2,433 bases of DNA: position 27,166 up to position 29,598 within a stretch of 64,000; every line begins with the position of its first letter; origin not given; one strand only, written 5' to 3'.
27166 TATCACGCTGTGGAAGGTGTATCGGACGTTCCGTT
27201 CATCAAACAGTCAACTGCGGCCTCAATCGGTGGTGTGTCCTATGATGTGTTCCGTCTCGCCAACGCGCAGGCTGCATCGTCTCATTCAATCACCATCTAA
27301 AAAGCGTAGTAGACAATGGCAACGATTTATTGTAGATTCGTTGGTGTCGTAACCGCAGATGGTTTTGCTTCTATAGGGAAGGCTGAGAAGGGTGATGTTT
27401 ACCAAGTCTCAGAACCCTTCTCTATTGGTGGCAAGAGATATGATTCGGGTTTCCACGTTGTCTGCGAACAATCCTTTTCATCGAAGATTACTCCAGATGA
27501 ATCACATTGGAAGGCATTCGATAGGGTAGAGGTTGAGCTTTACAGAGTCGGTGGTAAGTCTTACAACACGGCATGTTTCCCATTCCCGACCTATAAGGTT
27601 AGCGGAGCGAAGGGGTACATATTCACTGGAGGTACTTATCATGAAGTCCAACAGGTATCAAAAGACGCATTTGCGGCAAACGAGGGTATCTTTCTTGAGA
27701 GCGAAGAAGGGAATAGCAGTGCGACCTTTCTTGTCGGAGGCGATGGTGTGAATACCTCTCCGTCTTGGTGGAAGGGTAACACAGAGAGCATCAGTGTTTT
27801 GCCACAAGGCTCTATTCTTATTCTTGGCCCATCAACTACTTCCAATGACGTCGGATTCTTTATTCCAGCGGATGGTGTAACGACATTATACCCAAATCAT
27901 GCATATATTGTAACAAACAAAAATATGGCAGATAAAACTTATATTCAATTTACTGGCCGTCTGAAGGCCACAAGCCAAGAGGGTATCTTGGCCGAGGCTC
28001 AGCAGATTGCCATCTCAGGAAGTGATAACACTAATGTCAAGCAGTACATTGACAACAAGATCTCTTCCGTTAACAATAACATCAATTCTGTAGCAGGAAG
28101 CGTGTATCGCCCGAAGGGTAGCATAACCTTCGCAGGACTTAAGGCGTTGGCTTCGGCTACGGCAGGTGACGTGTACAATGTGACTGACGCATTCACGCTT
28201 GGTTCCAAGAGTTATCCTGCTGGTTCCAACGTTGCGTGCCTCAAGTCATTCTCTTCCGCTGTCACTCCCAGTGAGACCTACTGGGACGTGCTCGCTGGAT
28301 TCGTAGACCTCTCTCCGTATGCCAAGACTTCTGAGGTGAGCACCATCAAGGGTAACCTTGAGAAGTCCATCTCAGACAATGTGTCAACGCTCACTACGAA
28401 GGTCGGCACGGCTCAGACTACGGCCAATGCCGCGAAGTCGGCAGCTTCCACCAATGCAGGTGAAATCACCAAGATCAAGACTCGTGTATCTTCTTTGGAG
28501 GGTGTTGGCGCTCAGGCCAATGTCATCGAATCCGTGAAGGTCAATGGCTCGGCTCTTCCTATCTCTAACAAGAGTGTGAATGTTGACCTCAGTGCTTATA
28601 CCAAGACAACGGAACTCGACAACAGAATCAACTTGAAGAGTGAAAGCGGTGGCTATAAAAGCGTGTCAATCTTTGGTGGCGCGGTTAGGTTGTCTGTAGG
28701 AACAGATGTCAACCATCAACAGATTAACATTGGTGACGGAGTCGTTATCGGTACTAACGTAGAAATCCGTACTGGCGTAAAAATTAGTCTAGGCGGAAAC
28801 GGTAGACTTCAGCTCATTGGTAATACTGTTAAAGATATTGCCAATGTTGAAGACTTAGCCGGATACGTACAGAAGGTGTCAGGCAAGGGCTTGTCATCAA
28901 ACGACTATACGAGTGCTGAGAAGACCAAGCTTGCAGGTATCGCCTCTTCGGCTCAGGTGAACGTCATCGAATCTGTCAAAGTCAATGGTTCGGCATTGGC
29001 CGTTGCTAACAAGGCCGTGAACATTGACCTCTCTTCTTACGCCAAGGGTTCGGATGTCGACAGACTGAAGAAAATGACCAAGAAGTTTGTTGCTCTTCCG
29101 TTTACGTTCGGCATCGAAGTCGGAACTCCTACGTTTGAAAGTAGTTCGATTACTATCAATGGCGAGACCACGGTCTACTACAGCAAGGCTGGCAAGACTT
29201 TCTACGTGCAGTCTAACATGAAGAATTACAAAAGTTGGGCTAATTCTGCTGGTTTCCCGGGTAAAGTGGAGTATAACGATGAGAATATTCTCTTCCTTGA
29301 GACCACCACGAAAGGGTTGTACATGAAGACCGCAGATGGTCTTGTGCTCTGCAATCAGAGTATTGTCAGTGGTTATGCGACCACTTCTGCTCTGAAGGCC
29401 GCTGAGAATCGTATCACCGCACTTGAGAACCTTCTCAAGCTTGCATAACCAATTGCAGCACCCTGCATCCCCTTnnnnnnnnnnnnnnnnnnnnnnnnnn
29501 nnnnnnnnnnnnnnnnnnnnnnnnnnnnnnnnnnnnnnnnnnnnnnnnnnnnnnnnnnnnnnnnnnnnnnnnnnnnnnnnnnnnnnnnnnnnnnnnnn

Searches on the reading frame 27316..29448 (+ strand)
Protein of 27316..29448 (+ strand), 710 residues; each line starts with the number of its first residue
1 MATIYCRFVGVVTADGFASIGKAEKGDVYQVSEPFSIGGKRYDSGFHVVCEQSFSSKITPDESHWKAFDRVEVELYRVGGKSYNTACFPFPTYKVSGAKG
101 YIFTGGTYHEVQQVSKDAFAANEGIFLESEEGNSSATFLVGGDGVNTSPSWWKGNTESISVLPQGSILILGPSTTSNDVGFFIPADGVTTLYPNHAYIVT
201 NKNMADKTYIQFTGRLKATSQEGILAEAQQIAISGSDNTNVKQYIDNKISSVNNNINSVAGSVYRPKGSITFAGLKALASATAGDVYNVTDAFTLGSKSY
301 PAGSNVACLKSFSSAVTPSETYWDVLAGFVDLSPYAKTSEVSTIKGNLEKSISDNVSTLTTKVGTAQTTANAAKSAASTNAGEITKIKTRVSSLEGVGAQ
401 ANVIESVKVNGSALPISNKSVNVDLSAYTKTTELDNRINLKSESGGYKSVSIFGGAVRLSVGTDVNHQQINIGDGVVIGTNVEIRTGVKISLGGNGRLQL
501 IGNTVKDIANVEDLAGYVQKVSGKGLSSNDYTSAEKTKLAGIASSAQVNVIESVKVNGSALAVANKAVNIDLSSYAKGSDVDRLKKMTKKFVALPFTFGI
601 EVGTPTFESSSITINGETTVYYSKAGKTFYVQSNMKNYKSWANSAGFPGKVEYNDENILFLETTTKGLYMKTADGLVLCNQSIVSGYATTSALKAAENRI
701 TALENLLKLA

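Call 86: search_protein_families(library=phrogs, proteins=[window:27316-29448:+], max_evalue=0.00001)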
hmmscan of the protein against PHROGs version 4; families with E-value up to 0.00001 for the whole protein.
window:27316-29448:+ (710 aa): 1 family
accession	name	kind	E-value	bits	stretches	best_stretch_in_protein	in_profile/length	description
phrog_38190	-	unknown function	3.7e-24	86.8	2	388-431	29-72/351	-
